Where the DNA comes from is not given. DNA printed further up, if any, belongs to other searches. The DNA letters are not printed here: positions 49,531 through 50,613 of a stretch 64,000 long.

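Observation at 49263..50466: RelB/DinJ-like RHH gene tightly coupled to a Zn-type macro-domain (ADP-ribose hydrolase) gene, with stacked palindromic operators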

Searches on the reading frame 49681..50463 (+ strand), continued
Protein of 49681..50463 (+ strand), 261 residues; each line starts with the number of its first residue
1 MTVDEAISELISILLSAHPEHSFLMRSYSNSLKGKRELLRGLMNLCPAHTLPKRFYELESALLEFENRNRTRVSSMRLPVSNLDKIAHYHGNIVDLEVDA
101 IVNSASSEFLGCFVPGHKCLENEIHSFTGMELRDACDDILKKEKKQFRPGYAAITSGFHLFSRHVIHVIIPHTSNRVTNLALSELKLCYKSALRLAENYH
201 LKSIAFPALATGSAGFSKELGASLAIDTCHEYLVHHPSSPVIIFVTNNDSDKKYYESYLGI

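Call 40: list_cluster_members(proteins=[window:49681-50463:+, window:49392-49673:+, window:55645-56208:+, window:47884-49257:+])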
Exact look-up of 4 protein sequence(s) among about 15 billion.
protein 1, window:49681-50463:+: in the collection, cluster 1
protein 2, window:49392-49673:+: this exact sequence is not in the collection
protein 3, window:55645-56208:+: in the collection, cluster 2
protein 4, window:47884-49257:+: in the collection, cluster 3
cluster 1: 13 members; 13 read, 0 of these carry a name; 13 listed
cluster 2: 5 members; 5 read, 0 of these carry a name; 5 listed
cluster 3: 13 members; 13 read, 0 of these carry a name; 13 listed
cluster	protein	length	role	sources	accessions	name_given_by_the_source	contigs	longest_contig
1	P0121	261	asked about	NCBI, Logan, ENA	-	-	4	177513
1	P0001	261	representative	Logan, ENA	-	-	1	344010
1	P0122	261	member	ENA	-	-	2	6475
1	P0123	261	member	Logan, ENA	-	-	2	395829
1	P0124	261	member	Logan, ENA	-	-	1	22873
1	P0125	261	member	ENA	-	-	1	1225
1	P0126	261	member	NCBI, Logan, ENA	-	-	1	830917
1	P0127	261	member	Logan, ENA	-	-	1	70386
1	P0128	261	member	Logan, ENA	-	-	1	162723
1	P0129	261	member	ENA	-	-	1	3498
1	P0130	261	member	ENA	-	-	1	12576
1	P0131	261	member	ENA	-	-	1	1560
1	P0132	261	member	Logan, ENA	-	-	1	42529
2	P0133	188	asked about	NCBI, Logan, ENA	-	-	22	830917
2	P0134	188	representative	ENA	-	-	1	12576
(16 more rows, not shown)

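Call 46: find_related_loci(query=A2, collection=metagenome_contigs, flank=4000)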
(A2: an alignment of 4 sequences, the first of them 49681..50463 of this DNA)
Query A2 (261 aa) in metagenome_contigs; peptide patterns used: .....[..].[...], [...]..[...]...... (x = any residue, [..] = any of these).
600 stretches matched a pattern (row limit reached: there are more); 443 encode a relative of the query (tblastn E <= 1e-3); the best 80 are kept; 80 distinct loci.
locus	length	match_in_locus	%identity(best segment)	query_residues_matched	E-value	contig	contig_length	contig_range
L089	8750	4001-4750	41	10-259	2e-59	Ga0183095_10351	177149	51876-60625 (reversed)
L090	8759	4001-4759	40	7-259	1e-58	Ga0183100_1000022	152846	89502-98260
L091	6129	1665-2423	40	7-259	1e-58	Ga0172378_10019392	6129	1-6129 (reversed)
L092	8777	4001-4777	39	2-260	2e-58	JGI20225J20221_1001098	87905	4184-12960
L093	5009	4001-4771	39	4-259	4e-58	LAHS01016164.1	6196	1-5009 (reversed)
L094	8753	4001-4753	39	5-255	3e-57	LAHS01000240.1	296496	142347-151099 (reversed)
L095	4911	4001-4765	38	5-259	4e-55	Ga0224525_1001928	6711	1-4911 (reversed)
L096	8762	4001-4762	39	7-260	1e-54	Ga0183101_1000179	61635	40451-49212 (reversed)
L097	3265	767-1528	39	7-260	1e-54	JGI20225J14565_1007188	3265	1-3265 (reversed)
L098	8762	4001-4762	39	7-260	1e-54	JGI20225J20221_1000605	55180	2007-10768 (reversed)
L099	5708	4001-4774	39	1-256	5e-53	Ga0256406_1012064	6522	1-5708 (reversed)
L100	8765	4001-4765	37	5-259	1e-52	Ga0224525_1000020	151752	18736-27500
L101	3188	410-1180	38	5-260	7e-50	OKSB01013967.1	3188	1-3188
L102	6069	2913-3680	35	1-260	9e-47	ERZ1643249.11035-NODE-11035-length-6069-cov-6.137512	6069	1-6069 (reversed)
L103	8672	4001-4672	39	35-259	2e-46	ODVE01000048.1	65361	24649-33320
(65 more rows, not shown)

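Call 49: search_protein_families(library=pfam, proteins=[L092:2860-3984:+, L100:2842-3963:+, L092:2538-2813:+, L092:4638-5615:+, L092:1641-2339:+, L092:604-1557:-], max_evalue=0.01)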
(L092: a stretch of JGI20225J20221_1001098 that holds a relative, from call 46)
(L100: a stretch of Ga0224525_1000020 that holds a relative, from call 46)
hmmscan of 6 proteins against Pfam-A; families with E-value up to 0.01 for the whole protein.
L092:2860-3984:+ (375 aa): 12 families
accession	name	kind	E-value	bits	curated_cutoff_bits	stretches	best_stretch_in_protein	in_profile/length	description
PF04015.17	DUF362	-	6.6e-56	190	24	1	42-313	1-200/200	Domain of unknown function (DUF362)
PF00037.32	Fer4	-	3.7e-14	52.3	21.1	2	220-242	2-24/24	4Fe-4S binding domain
PF12837.12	Fer4_6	-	8.1e-11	41.8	25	1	219-241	2-24/24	4Fe-4S binding domain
PF13237.11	Fer4_10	-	4.8e-09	36.4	25.5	1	191-237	3-53/53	4Fe-4S dicluster domain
PF14697.11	Fer4_21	-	1.5e-08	35.1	35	1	191-241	2-57/59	4Fe-4S dicluster domain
PF25160.1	LdpA_Fe-S-bd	-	1.7e-08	34.5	27.6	1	202-246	8-48/49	LdpA Fe-S cluster-binding domain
PF12838.12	Fer4_7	-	4.3e-08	33.9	27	1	197-240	2-52/52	4Fe-4S dicluster domain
PF12797.12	Fer4_2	-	2.3e-07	30.8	24.5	1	220-238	4-22/22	4Fe-4S binding domain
PF13187.11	Fer4_9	-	5.8e-07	29.9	27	1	197-241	2-52/52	4Fe-4S dicluster domain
PF13484.11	Fer4_16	-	1.2e-06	29.6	30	1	225-251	1-29/66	4Fe-4S double cluster binding domain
PF12800.12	Fer4_4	-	0.00026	21.5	24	1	224-238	2-16/17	4Fe-4S binding domain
PF09861.14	Lar_N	-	0.0021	17.7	23.3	1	136-186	143-193/204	Lactate racemase N-terminal domain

L100:2842-3963:+ (374 aa): 10 families
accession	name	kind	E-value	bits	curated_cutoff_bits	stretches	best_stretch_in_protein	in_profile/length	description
PF04015.17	DUF362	-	4.1e-56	190.7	24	1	43-314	1-200/200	Domain of unknown function (DUF362)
PF00037.32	Fer4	-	6.2e-09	35.8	21.1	2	191-214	1-24/24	4Fe-4S binding domain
PF12837.12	Fer4_6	-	2.8e-08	33.7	25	2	190-213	1-24/24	4Fe-4S binding domain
PF13237.11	Fer4_10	-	4.5e-07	30.1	25.5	1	191-237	2-52/53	4Fe-4S dicluster domain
PF12797.12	Fer4_2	-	5.3e-07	29.6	24.5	2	219-238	2-21/22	4Fe-4S binding domain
PF12838.12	Fer4_7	-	1.2e-06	29.3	27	1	197-241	1-52/52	4Fe-4S dicluster domain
PF13187.11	Fer4_9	-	1.5e-05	25.4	27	1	197-241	1-51/52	4Fe-4S dicluster domain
PF14697.11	Fer4_21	-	2.2e-05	24.9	35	1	192-242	2-57/59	4Fe-4S dicluster domain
PF13484.11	Fer4_16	-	3.1e-05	25.1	30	0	226-245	1-20/66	4Fe-4S double cluster binding domain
PF25160.1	LdpA_Fe-S-bd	-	4.1e-05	23.7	27.6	1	204-247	9-48/49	LdpA Fe-S cluster-binding domain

L092:2538-2813:+ (92 aa): 1 family
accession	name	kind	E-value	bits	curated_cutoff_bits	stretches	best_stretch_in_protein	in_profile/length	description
PF04221.18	RelB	-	1.8e-12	47.4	22.4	1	6-71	4-69/82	RelB antitoxin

L092:4638-5615:+ (326 aa): 1 family
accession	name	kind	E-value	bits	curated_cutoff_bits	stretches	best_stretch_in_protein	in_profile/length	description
PF02146.23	SIR2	-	0.00017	22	24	1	110-224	44-144/180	Sir2 family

L092:1641-2339:+ (233 aa): 1 family
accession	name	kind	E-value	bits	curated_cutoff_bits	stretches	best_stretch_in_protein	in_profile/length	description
PF03575.23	Peptidase_S51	-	8.1e-42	143.7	23.9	1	5-206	1-204/206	Peptidase family S51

L092:604-1557:- (317 aa): 2 families
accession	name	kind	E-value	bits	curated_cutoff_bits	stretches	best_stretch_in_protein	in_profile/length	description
PF00929.31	RNase_T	-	1.4e-08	35.9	24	1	4-168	2-163/164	Exonuclease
PF21762.3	DEDDh_C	-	0.0068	17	27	0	86-172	104-188/188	DNA polymerase III subunit epsilon-like, C-terminal domain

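Call 50: search_protein_families(library=ncbifam, proteins=[L092:2860-3984:+, L092:4638-5615:+, L092:2538-2813:+], max_evalue=0.01)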
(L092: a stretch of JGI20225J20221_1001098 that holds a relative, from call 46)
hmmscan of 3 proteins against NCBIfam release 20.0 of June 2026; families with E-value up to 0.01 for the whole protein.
L092:2860-3984:+ (375 aa): 74 families (the best 25 are shown)
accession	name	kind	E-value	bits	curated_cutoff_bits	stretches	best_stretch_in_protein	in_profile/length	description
TIGR04105.1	FeFe_hydrog_B1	subfamily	8.5e-13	47.8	450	1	182-244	99-162/462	monomeric [FeFe] hydrogenase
NF040770.1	hetero_SS_HdrA2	exception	9.1e-12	43.9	1100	1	189-247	571-629/777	CoB-CoM heterodisulfide reductase HdrA2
TIGR02700.1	flavo_MJ0208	hypoth_equivalog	1.8e-11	43.8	251.35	1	191-242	144-195/234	dihydromethanopterin reductase (acceptor)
NF005504.0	PRK07118.1-3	equivalog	6.4e-11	42.1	437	1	194-250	218-274/293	Fe-S cluster domain-containing protein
TIGR01944.1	rnfB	subfamily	1.2e-09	38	68.7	1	190-245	108-164/190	RnfABCDGE type electron transport complex subunit B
NF005415.0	PRK06991.1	equivalog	7.7e-09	35.6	281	1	190-243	80-134/284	electron transport complex subunit RsxB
NF043039.1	HgcAB_like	equivalog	2.1e-08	34.2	285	1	183-242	288-350/350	HgcAB-like fusion protein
NF041836.1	rnfB_Methano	equivalog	3e-08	33.4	445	1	181-241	200-262/265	Rnf electron transport complex subunit RnfB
NF042909.1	FMH_DH_FwdF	exception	3.4e-08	33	375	1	175-242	237-312/336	tungsten-dependent formylmethanofuran dehydrogenase subunit FwdF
NF005505.0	PRK07118.1-4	equivalog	3.7e-08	33.2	378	1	181-241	200-262/265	Fe-S cluster domain-containing protein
TIGR02179.1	PorD_KorD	subfamily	4.7e-08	33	60.05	1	188-242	18-73/78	2-oxoacid:acceptor oxidoreductase, delta subunit, pyruvate/2-ketoisovalerate family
NF043069.1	T4HPD_activ_SAM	equivalog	7.5e-08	32.1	425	1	184-242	40-98/299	trans-4-hydroxy-L-proline dehydratase activase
NF003475.0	PRK05113.1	equivalog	7.9e-08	32.4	203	1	190-244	108-163/190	electron transport complex subunit RsxB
TIGR03224.1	benzo_boxA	equivalog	8.3e-08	31.5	459.2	1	192-242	7-57/411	benzoyl-CoA 2,3-epoxidase subunit BoxA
NF038196.1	ferrodoxin_EFR1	subfamily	2.4e-07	31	75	1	185-242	175-230/242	EFR1 family ferrodoxin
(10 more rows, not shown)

L092:4638-5615:+ (326 aa): 2 families
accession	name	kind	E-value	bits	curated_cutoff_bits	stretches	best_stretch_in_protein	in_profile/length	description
NF001753.0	PRK00481.1-3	subfamily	9e-08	31.4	243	1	49-243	3-181/252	NAD-dependent protein deacylase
NF040867.1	prot_deacyl_CobB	equivalog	0.00017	20.9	320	1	51-233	2-166/242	NAD-dependent protein deacetylase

L092:2538-2813:+ (92 aa): 3 families
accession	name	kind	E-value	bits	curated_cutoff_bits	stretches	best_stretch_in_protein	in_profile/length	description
TIGR02384.1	RelB_DinJ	subfamily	1.3e-18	67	45.65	1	1-68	1-67/85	type II toxin-antitoxin system RelB/DinJ family antitoxin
NF050811.1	RelB_ParD_antitoxin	subfamily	1.6e-09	37.8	60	1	8-56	1-49/83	type II toxin-antitoxin system RelB/ParD family antitoxin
NF008412.0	PRK11235.1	equivalog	2.9e-07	30.6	96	1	5-51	3-49/80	type II toxin-antitoxin system RelB/DinJ family antitoxin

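Call 74: predict_structure(alignment_id=A3)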
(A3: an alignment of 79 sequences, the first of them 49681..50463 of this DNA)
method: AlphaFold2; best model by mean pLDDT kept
length: 261 residues; sequences in the alignment: 79
mean_pLDDT: 94.0   pTM: 0.90
mean pLDDT of the five models: 94.0, 93.7, 93.7, 93.6, 93.4
residues with pLDDT >= 90: 222; 70-90: 38; 50-70: 1; < 50: 0
segments of 3 or more residues with pLDDT < 50: none
pLDDT, mean of each block of 10 residues (from residue 1): 97 98 95 96 95 98 96 91 94 96 91 86 93 96 88 97 96 88 97 98 93 84 96 97 95 95 89
secondary structure, 60 per line:
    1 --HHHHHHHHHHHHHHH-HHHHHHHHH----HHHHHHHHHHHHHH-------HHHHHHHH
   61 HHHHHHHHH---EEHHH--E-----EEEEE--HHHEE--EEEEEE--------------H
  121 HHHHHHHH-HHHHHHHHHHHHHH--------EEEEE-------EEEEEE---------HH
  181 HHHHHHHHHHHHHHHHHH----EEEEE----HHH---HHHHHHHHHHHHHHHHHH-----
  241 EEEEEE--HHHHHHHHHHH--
elements in order: H3-17 H19-27 H32-45 H53-69 E86-90 E100-105 H120-128 H130-143 E152-156 E164-169 H179-198 E203-207 H218-235 E241-246 H249-259

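Call 79: fold_search(model_id=the predicted structure, library=pdb)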
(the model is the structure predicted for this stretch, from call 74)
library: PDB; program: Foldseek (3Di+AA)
matches with E <= 10: 1225; with E <= 0.001: 255
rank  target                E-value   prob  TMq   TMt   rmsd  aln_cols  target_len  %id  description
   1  8rsm                  2.2e-27  1.00  0.91  0.93   1.5       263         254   35  Crystal structure of Streptococcus pyogenes macrodomain in complex with ADP-ribose (released 2024-09-25)
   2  8rsj_B                8.3e-27  1.00  0.90  0.90   2.4       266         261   34  Crystal structure of Methanobrevibacter oralis macrodomain in complex with ADPr in open conformation (released 2024-09-25)
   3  8rsj_A                1.1e-26  1.00  0.90  0.90   2.5       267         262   34  Crystal structure of Methanobrevibacter oralis macrodomain in complex with ADPr in open conformation (released 2024-09-25)
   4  8rsi_A                2.1e-26  1.00  0.90  0.91   2.5       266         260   34  Crystal structure of Methanobrevibacter oralis macrodomain (released 2024-09-25)
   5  5kiv                  2.5e-24  1.00  0.89  0.89   2.6       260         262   28  Crystal structure of SauMacro (SAV0325) (released 2016-07-13)
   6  8rsl_A                6.1e-24  1.00  0.92  0.89   2.2       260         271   28  Crystal structure of Staphylococcus aureus macrodomain (released 2024-09-25)
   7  4iqy_B                2.8e-18  1.00  0.65  0.77   4.6       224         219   28  Crystal structure of the human protein-proximal ADP-ribosyl-hydrolase MacroD2 (released 2013-03-06)
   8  6y4y_A                5.6e-18  1.00  0.65  0.79   3.9       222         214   29  The crystal structure of human MACROD2 in space group P41212 (released 2020-09-30)
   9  6y73_D                1.2e-17  1.00  0.65  0.78   4.1       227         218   29  The crystal structure of human MACROD2 in space group P43 (released 2020-09-30)
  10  4iqy_A                1.2e-17  1.00  0.65  0.76   4.8       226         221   28  Crystal structure of the human protein-proximal ADP-ribosyl-hydrolase MacroD2 (released 2013-03-06)
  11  6y4z_B                2.1e-17  1.00  0.65  0.78   4.1       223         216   29  The crystal structure of human MACROD2 in space group P43212 (released 2020-09-30)
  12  6y4y_C                3.2e-17  1.00  0.65  0.77   4.4       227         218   29  The crystal structure of human MACROD2 in space group P41212 (released 2020-09-30)
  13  6y4z_A                4.3e-17  1.00  0.64  0.75   4.4       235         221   28  The crystal structure of human MACROD2 in space group P43212 (released 2020-09-30)
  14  6y4y_D                8.7e-17  1.00  0.66  0.78   4.1       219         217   29  The crystal structure of human MACROD2 in space group P41212 (released 2020-09-30)
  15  6y4z_D                8.7e-17  1.00  0.64  0.78   4.1       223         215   29  The crystal structure of human MACROD2 in space group P43212 (released 2020-09-30)
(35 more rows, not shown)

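Call 95: search_protein_representatives(protein=window:49681-50463:+)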
Query: 261 residues. Proteins with E-value up to 0.001 (for the whole library): 6866; up to 1e-10: 1501; up to 1e-30: 55. The best 150 are listed.
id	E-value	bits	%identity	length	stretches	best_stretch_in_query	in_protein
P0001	4.0e-166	567.1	97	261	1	1-261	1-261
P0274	1.7e-62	227.7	44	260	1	7-261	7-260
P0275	4.4e-53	196.8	39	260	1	2-260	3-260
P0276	4.9e-50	186.9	37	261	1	4-257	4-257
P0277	6.9e-48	179.8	39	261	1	5-259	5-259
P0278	3.1e-44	167.9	40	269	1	5-257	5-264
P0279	3.0e-43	164.6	37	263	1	5-259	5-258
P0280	2.9e-42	161.4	45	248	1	7-191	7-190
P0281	5.0e-42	160.6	34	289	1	7-253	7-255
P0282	6.8e-42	160.2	45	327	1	7-190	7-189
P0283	8.1e-42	159.9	37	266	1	6-258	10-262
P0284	1.4e-40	155.9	38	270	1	7-259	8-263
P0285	1.2e-39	152.9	36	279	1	4-259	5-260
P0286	1.3e-39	152.8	37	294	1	8-257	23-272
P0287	2.0e-38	148.8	38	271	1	1-253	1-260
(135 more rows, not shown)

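Call 98: find_encoding_contigs(protein=P0275, flank=5000, max_places=3)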
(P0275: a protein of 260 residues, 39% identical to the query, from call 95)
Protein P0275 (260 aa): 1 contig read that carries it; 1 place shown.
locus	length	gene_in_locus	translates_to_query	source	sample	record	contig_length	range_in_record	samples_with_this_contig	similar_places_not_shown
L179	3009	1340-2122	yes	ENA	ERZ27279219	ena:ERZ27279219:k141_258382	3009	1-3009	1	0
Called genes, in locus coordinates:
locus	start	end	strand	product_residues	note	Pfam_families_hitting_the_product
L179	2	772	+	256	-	?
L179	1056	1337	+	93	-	PF04221:RelB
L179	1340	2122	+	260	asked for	PF01661:Macro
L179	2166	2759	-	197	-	PF00440:TetR_N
